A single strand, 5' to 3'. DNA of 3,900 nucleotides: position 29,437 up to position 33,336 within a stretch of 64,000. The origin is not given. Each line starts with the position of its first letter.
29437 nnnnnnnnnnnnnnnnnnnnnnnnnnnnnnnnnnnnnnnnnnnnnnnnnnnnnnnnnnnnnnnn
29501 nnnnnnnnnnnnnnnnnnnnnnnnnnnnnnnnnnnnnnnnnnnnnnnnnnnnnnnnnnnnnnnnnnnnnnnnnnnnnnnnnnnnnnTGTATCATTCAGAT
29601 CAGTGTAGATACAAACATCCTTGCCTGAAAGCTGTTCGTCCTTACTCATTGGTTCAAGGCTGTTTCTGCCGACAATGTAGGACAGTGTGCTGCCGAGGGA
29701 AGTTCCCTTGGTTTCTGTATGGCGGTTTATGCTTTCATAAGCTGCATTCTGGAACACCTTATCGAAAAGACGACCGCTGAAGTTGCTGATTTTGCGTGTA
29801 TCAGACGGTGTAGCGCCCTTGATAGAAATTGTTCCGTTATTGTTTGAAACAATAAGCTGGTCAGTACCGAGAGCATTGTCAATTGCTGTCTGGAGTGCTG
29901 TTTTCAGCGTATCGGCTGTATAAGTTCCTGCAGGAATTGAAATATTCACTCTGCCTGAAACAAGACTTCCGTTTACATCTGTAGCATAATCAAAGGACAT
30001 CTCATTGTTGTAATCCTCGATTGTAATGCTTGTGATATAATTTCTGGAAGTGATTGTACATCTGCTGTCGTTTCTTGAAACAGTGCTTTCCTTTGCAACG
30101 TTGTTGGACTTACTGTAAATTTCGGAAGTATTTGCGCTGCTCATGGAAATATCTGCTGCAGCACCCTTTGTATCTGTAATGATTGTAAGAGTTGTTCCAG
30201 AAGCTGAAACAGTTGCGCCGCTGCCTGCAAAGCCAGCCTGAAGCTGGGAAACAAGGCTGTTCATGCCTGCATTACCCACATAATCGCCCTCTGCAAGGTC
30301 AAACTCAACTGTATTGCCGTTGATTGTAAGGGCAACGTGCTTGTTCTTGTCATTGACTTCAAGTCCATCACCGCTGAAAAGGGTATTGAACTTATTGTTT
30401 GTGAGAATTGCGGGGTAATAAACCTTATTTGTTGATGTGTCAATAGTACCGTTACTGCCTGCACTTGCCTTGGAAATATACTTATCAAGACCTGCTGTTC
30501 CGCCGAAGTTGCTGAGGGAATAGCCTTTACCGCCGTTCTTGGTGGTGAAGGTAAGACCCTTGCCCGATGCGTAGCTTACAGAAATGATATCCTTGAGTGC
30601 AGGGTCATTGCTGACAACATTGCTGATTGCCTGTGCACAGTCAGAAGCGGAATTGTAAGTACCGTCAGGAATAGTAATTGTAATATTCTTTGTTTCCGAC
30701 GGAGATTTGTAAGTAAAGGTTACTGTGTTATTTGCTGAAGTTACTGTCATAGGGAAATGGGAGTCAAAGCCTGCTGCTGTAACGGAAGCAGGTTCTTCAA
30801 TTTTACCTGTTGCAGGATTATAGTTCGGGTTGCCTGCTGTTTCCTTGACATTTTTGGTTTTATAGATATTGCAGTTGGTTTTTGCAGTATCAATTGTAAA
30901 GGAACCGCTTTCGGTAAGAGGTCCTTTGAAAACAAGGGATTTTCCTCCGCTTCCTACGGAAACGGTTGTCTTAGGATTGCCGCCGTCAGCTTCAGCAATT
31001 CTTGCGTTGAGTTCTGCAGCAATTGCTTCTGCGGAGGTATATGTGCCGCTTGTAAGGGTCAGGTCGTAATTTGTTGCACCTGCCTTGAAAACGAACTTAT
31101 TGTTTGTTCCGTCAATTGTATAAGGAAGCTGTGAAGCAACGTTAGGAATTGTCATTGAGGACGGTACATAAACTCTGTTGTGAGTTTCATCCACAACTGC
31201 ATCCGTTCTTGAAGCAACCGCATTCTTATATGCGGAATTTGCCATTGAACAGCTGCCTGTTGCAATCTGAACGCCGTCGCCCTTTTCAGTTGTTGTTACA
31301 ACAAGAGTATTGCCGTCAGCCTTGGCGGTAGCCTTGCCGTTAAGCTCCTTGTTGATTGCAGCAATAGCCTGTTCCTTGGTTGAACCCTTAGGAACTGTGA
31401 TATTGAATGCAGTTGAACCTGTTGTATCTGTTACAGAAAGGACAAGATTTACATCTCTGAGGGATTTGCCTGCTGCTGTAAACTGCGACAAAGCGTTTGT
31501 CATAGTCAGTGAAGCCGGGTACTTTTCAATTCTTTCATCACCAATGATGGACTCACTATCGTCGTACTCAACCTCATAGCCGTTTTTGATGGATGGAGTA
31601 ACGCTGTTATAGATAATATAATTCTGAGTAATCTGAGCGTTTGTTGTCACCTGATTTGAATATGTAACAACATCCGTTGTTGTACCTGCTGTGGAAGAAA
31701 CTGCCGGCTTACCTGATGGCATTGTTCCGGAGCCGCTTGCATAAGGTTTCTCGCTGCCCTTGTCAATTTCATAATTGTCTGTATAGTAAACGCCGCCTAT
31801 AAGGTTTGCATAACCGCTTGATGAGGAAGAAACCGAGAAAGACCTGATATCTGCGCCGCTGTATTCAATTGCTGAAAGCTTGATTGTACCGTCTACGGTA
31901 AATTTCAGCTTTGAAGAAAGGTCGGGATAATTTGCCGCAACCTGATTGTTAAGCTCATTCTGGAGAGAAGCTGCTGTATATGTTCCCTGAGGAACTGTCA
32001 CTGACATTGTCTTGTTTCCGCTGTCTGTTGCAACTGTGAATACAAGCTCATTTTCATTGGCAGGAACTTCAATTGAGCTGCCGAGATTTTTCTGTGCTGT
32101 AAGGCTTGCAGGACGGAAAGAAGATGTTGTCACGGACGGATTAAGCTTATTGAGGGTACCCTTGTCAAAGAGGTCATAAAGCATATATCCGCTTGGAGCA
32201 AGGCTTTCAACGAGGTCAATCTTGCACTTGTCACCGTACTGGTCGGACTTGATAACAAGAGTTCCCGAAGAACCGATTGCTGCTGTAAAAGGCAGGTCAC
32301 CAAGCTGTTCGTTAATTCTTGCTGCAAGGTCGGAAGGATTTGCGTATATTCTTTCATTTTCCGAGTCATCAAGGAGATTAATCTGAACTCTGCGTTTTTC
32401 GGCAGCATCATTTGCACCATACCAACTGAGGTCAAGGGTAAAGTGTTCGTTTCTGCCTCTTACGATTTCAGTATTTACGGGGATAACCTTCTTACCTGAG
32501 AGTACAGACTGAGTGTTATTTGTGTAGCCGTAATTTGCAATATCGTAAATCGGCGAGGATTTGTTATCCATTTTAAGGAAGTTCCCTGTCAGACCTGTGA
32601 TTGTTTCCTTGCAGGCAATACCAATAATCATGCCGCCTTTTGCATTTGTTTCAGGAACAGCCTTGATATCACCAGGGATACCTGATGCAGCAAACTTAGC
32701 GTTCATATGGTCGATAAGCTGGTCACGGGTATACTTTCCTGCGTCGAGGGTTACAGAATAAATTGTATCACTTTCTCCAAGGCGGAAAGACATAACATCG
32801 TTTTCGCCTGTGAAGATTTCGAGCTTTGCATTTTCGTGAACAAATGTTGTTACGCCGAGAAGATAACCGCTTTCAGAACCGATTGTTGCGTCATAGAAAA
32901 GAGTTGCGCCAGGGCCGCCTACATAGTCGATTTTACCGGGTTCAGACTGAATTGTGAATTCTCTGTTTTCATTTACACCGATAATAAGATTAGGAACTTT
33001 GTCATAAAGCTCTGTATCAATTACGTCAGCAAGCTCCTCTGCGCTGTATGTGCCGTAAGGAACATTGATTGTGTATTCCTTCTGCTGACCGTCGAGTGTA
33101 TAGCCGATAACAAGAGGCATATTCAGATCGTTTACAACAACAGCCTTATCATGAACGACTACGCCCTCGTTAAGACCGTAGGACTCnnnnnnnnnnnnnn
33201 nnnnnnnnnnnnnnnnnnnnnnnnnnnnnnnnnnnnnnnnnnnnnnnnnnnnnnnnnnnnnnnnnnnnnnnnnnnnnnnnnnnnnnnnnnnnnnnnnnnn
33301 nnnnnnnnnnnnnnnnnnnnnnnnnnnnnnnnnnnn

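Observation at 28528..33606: Orphan giant flagellin (1692 aa) in a carbohydrate-degrading, otherwise non-flagellar gene neighbourhood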

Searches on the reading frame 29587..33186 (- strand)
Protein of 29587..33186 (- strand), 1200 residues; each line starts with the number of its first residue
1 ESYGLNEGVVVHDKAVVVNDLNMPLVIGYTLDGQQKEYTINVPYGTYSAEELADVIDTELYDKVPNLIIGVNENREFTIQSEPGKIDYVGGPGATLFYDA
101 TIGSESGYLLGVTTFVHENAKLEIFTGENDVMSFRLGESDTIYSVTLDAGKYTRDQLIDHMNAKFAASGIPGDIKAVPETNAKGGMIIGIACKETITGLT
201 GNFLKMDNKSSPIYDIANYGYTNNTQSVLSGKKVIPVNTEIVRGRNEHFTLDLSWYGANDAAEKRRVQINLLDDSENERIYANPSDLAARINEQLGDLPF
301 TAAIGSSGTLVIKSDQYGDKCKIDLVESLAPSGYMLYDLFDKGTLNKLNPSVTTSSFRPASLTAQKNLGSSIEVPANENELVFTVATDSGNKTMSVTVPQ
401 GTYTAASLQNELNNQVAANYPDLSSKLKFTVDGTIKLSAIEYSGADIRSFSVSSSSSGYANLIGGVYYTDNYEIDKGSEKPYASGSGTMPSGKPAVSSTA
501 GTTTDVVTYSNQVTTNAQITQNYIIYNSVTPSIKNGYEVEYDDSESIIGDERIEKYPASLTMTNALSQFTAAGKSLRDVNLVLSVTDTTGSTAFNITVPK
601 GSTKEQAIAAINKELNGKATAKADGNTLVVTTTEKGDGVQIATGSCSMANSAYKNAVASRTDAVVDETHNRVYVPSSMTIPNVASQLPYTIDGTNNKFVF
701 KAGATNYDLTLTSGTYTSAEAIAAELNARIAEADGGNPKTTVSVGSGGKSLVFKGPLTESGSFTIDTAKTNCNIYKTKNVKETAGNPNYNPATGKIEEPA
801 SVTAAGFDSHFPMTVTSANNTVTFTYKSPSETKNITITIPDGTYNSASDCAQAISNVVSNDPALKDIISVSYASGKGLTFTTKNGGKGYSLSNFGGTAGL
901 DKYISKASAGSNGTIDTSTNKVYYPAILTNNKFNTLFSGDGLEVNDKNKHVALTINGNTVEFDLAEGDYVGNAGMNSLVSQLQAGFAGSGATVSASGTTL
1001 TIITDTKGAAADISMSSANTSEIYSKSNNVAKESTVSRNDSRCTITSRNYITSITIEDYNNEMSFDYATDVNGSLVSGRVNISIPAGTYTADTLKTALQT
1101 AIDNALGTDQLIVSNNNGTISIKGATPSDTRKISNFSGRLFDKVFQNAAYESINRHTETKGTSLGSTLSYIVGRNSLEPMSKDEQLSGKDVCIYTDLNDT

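Call 50: predict_structure(alignment_id=A2)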
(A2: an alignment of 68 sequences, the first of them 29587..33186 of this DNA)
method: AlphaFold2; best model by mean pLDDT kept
length: 1200 residues; sequences in the alignment: 68
mean_pLDDT: 86.6   pTM: 0.44
mean pLDDT of the five models: 86.6, 85.7, 84.6, 84.2, 83.2
residues with pLDDT >= 90: 630; 70-90: 469; 50-70: 68; < 50: 33
segments of 3 or more residues with pLDDT < 50: 1-3, 100-105, 217-222, 1166-1177, 1195-1200
pLDDT, mean of each block of 10 residues (from residue 1): 55 82 81 83 87 87 86 84 79 74 55 78 80 73 83 88 85 80 76 67 58 58 79 94 93 90 93 91 93 93 93 92 94 92 93 95 91 88 94 93 93 94 93 94 93 91 89 90 86 88 85 89 93 84 63 82 95 92 90 92 93 90 94 88 91 91 87 92 88 90 91 91 92 87 88 89 89 87 82 85 92 90 93 93 91 92 90 89 90 92 83 83 92 89 89 92 93 92 91 89 90 91 92 93 95 91 95 85 95 96 92 94 93 94 92 94 57 48 60 45
secondary structure, 60 per line:
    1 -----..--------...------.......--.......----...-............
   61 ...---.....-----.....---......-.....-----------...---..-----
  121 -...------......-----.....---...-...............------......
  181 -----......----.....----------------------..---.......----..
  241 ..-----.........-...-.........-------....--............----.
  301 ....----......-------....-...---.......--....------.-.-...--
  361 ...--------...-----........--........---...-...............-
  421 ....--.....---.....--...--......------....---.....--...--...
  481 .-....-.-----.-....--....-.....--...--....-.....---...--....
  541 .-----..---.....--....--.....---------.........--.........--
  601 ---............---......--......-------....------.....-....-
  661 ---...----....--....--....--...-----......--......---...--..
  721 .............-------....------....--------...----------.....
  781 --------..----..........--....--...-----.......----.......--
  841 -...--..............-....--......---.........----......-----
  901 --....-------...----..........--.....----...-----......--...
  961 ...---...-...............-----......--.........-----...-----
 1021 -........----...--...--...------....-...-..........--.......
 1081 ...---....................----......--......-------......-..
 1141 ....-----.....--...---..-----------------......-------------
elements in order (helices of 4 or more, strands of 3 or more residues): E16-18 E25-31 E34-40 E45-47 H49-63 E67-71 E77-81 E85-90 H92-96 E108-110 E122-124 E131-136 E142-146 E150-152 H154-168 E175-180 E186-191 E196-200 E228-234 E239-242 E248-256 E262-270 E278-281 H284-295 E300-304 E309-314 E322-325 H333-339 E342-345 E356-358 E361-363 E372-374 E380-387 E390-397 E401-403 H405-419 H421-424 E427-431 E435-439 E447-452 H459-462 E466-470 E473-475 E478-481 E483-486 E496-499 E502-505 E507-511 E514-516 E519-522 E524-528 E532-534 E537-541 E552-556 E559-562 H565-569 E579-587 E590-598 H604-615 E619-624 E627-632 E640-643 E650-654 H656-659 E664-666 E671-674 E677-680 H683-686 E689-691 E697-702 E705-710 E714-716 H719-733 E741-744 E751-754 E763-765 E776-780 E795-804 H807-810 E813-815 E821-827 E832-838 E842-844 H847-860 H862-865 E868-873 E877-885 E890-895 E903-906 E914-916 E921-930 H933-937 E942-944 E950-955 E958-963 E967-969 H971-985 E991-996 E999-1007 E1013-1015 E1025-1029 E1034-1036 E1039-1041 E1044-1046 E1053-1056 E1062-1071 E1074-1083 E1087-1090 H1091-1106 E1111-1116 E1119-1124 E1132-1137 H1139-1144 E1150-1154 E1157-1159 H1182-1187

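Call 52: fold_search(model_id=the predicted structure, library=pdb)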
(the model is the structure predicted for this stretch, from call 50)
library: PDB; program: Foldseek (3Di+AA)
matches with E <= 10: 732; with E <= 0.001: 3
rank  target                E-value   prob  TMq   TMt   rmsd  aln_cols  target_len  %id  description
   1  6iwy                  1.7e-05  0.99  0.07  0.19  38.9       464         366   11  Crystal structure of the flagellar cap protein FliD from Helicobacter pylori (released 2019-05-22)
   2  9kuv_A                6.1e-04  0.21  0.06  0.10  43.1       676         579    9  Mechanistic insights into the versatile stoichiometry and biased signaling of the apelin receptor-arrestin complex (released 2025-09-17)
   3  8h2i_bG               6.4e-04  0.54  0.07  0.15  48.5       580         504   11  Near-atomic structure of five-fold averaged PBCV-1 capsid (released 2022-11-16)
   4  7q60                  1.5e-03  0.04  0.04  0.04  49.6      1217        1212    8  Structure of TEV cleaved A2ML1 (A2ML1-TE) (released 2022-04-20)
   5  8rbs_K                2.2e-03  0.14  0.06  0.10  45.2       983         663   10  Emiliania huxleyi virus 201 (EhV-201) asymmetrical unit of capsid proteins predicted by AlphaFold2 fitted into the cry (released 2023-12-20)
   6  9vvr_d                2.8e-03  0.08  0.06  0.09  65.0      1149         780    9  Structure of the bacteriophage E1004 tail (released 2025-11-12)
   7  8i4m_A                4.6e-03  0.07  0.06  0.08  61.6      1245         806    8  Portal-tail complex structure of the Cyanophage P-SCSP1u (released 2023-11-01)
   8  9u61_E                4.9e-03  0.04  0.04  0.03  49.0      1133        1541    7  CP/MBL pathways C3 convertase C4b2a and C3 complex (released 2026-01-14)
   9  9gsx_Y                5.1e-03  0.20  0.06  0.11  32.9       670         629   12  Campylobacter hook-filament junction-cap complex (released 2025-04-09)
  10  7q62_A                7.6e-03  0.04  0.05  0.05  49.1      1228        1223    8  Structure of TEV cleaved A2ML1 dimer (A2ML1-TT dimer) (released 2022-04-20)
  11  9gsx_X                8.0e-03  0.18  0.06  0.10  35.7       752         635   11  Campylobacter hook-filament junction-cap complex (released 2025-04-09)
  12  9gsx_B                8.4e-03  0.15  0.05  0.07  41.4       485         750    9  Campylobacter hook-filament junction-cap complex (released 2025-04-09)
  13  4nx9                  9.8e-03  0.89  0.06  0.19  15.6       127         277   15  Crystal structure of Pseudomonas aeruginosa flagellin FliC (released 2014-01-29)
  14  8sgn_G                1.1e-02  0.15  0.05  0.11  30.4       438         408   10  Crystal structure of Epstein-Barr virus glycoprotein 350 (gp350) in complex with Cy651H02, a monoclonal antibody isola (released 2024-04-17)
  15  8e4g_P                1.1e-02  0.08  0.07  0.10  61.6      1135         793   11  Remodeling of the bacteriophage T7 during initial infection (released 2023-09-27)
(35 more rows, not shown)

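Call 93: search_protein_representatives(protein=window:29587-33186:-)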
Query: 1200 residues. Proteins with E-value up to 0.001 (for the whole library): 123; up to 1e-10: 88; up to 1e-30: 24. The best 123 are listed.
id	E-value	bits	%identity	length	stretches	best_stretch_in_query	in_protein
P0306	7.9e-275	931.6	42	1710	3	3-1199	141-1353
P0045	5.1e-268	909.1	44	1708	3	1-1199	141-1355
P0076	1.7e-185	635.8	36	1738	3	1-1199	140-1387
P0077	3.4e-167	575.2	36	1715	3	3-1199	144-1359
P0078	4.3e-162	558.3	35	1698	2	6-1199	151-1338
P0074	2.3e-154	532.7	37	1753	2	2-1199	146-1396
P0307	2.5e-153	529.3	40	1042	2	391-1199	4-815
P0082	7.4e-142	491.3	35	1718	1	8-1199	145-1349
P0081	1.0e-138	480.9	33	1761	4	5-1199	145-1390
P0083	8.9e-132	457.9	33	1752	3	6-1199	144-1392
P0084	1.4e-127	444.1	34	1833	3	2-1198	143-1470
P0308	3.4e-117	409.6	36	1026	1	24-1007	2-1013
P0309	3.9e-102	359.8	36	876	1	3-712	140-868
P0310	4.3e-63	230.5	55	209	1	383-590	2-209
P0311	5.3e-52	193.8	44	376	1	7-226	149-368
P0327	7.3e-27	110.6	31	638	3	937-1200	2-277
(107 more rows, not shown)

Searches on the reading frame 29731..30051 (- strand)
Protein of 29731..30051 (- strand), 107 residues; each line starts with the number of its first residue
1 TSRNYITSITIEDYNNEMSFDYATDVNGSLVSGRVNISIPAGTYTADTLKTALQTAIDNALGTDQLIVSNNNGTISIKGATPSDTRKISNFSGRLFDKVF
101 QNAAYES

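Call 92: search_protein_families(library=pfam, proteins=[window:29731-30051:-], max_evalue=10)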
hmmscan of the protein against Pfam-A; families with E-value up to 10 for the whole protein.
window:29731-30051:- (107 aa): 1 family
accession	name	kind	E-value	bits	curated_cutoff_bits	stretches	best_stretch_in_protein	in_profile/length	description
PF14526.11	Cass2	-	0.028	15.1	27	1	12-62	59-111/150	Integron-associated effector binding protein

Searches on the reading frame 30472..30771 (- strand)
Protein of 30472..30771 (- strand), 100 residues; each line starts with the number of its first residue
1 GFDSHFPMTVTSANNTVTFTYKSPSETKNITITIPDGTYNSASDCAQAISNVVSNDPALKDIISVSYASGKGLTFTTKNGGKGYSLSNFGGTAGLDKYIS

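Call 92: search_protein_families(library=pfam, proteins=[window:30472-30771:-], max_evalue=10)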
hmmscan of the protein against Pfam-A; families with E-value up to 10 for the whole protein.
window:30472-30771:- (100 aa): 1 family
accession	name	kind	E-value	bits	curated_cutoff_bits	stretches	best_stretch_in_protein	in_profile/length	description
PF21691.2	LDL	-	0.078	13.5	27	1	27-54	24-51/76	Alpha-galactosyl binding lectin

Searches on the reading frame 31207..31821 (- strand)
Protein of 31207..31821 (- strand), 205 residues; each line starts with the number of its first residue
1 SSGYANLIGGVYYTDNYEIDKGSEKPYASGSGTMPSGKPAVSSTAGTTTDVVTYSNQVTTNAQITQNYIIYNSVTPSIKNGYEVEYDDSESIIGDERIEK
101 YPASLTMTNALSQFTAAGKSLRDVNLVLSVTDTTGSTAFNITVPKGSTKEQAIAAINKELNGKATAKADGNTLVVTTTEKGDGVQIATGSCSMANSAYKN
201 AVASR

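Call 59: predict_structure(alignment_id=A5)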
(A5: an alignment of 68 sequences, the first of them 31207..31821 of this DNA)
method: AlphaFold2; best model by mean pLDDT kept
length: 205 residues; sequences in the alignment: 68
mean_pLDDT: 79.9   pTM: 0.65
mean pLDDT of the five models: 79.9, 78.9, 77.9, 77.6, 76.4
residues with pLDDT >= 90: 119; 70-90: 16; 50-70: 32; < 50: 38
segments of 3 or more residues with pLDDT < 50: 1-6, 9-18, 20-22, 24-32, 41-43, 45-47
pLDDT, mean of each block of 10 residues (from residue 1): 44 45 47 51 49 56 84 97 83 74 98 96 98 96 98 98 97 98 96 96 79
secondary structure, 60 per line:
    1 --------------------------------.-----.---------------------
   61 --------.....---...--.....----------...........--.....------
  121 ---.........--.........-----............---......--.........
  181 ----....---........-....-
elements in order: E69-73 E77-79 E82-86 E97-107 H110-114 E124-132 E135-143 H149-160 E164-169 E172-180 E185-188 E195-199 H201-204

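Call 63: fold_search(model_id=the predicted structure, library=pdb)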
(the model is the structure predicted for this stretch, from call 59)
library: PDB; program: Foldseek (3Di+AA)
matches with E <= 10: 624; with E <= 0.001: 0
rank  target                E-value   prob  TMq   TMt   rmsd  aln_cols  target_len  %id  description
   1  6sih_A                1.7e-03  1.00  0.32  0.15  19.4       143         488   15  Structure of bacterial flagellar capping protein FliD (released 2020-05-27)
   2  6iwy                  3.4e-03  1.00  0.34  0.20  17.1       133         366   15  Crystal structure of the flagellar cap protein FliD from Helicobacter pylori (released 2019-05-22)
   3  4nx9                  4.4e-03  0.97  0.27  0.21  14.3       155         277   19  Crystal structure of Pseudomonas aeruginosa flagellin FliC (released 2014-01-29)
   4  9gsx_X                5.5e-03  0.99  0.30  0.11  17.7       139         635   14  Campylobacter hook-filament junction-cap complex (released 2025-04-09)
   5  9gnz_R                6.9e-03  0.97  0.31  0.16  16.3       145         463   14  Salmonella cap-filament complex (released 2025-04-09)
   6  9u4r_AC               8.2e-03  0.85  0.23  0.12  21.5       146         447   13  Structure of the intial complex in filament assembly at 3.23 angstroms resolution, conformation 2. (released 2026-03-25)
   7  9gnz_S                9.7e-03  0.90  0.28  0.14  19.4       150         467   11  Salmonella cap-filament complex (released 2025-04-09)
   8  5h5t_D                1.2e-02  0.97  0.32  0.33  18.1       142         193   14  Crystal structure of the flagellar cap protein FliD D2-D3 domains from Salmonella Typhimurium (released 2017-02-22)
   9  9m6i_A                1.2e-02  0.91  0.28  0.17  16.7       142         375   12  structure of the FliD cap (released 2025-12-03)
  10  9gsx_Y                1.3e-02  0.96  0.29  0.11  16.7       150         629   13  Campylobacter hook-filament junction-cap complex (released 2025-04-09)
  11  9m67_A                1.4e-02  0.84  0.26  0.15  17.2       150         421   13  the flagellar filament cap FliD in complex with FliC (released 2025-12-03)
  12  5h5t_A                1.5e-02  0.97  0.32  0.34  15.4       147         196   14  Crystal structure of the flagellar cap protein FliD D2-D3 domains from Salmonella Typhimurium (released 2017-02-22)
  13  5xlj                  1.5e-02  0.89  0.28  0.30  17.2       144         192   12  Crystal structure of the flagellar cap protein flid D2-D3 domains from serratia marcescens in Space group P432 (released 2017-06-14)
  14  8kee_A                1.6e-02  0.82  0.22  0.10  17.8       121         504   22  Cyanophage A-1(L) sheath-tube (released 2024-04-10)
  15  5h5t_B                1.8e-02  0.96  0.32  0.33  18.6       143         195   13  Crystal structure of the flagellar cap protein FliD D2-D3 domains from Salmonella Typhimurium (released 2017-02-22)
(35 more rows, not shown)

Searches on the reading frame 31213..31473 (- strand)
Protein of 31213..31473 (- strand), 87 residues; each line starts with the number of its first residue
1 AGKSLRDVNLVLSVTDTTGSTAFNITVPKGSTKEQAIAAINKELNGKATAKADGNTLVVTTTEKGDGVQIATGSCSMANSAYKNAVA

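Call 92: search_protein_families(library=pfam, proteins=[window:31213-31473:-], max_evalue=10)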
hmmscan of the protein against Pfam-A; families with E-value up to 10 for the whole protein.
window:31213-31473:- (87 aa): 1 family
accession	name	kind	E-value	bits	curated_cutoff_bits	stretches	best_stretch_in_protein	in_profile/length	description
PF07196.18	Flagellin_IN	-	0.00036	21.1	22.7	1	9-62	1-54/55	Flagellin hook IN motif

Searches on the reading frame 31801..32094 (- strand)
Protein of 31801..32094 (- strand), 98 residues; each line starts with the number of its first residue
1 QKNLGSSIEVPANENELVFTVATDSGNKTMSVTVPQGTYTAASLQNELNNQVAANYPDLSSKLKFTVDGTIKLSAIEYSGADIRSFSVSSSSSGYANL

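Call 92: search_protein_families(library=pfam, proteins=[window:31801-32094:-], max_evalue=10)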
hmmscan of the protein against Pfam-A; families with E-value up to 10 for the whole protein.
window:31801-32094:- (98 aa): 2 families
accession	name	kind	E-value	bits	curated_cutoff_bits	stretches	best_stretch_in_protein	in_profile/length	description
PF24063.1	DUF7363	-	0.099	13.7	28.3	1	7-44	65-105/107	Domain of unknown function (DUF7363)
PF06183.18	DinI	-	0.14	12.9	24.2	1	41-66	5-30/63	DinI-like family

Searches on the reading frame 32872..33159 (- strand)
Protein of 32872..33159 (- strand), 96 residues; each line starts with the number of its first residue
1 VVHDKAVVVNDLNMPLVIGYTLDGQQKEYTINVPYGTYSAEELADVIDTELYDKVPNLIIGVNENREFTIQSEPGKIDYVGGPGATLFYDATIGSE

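Call 92: search_protein_families(library=pfam, proteins=[window:32872-33159:-], max_evalue=10)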
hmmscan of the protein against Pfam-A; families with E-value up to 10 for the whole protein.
window:32872-33159:- (96 aa): 1 family
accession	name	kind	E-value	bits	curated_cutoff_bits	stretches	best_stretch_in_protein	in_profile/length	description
PF18681.6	DUF5634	-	0.12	13.2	30.4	1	18-44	41-67/98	Family of unknown function (DUF5634)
